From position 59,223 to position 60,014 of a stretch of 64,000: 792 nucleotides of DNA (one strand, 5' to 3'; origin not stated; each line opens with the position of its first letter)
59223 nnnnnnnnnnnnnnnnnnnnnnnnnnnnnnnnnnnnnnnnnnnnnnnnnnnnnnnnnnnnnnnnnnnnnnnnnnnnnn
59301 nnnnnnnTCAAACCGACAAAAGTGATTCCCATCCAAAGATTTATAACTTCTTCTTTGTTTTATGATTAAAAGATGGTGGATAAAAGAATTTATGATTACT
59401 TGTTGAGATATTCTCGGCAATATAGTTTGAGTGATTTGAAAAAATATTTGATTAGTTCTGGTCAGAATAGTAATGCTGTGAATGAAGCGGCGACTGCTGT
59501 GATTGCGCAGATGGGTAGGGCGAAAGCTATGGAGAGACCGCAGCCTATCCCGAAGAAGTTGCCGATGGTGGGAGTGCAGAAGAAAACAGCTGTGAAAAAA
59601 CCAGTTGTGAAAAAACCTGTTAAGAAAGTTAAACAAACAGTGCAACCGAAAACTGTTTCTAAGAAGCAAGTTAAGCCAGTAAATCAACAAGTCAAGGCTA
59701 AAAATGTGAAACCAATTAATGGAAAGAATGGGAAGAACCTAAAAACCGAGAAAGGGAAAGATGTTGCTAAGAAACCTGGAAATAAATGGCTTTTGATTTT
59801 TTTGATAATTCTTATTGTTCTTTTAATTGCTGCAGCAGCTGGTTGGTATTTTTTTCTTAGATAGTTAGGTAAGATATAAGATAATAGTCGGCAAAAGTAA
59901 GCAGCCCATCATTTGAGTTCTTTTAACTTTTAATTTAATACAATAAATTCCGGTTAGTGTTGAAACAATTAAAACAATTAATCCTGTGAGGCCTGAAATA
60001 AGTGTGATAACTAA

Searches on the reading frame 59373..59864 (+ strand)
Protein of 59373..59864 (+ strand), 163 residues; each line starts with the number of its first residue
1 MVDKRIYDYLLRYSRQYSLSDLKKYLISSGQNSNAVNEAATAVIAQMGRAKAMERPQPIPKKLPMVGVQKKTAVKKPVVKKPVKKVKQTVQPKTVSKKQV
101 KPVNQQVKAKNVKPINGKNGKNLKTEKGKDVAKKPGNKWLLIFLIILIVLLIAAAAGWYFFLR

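Call 78: search_protein_families(library=pfam, proteins=[window:59373-59864:+], max_evalue=0.01)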
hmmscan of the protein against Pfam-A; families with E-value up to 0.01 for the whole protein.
window:59373-59864:+ (163 aa): 1 family
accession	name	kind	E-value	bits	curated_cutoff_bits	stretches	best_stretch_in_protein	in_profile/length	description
PF14283.11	CD1107-like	-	0.0053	17.1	26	0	90-160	75-150/158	Mobile element protein CD1107-like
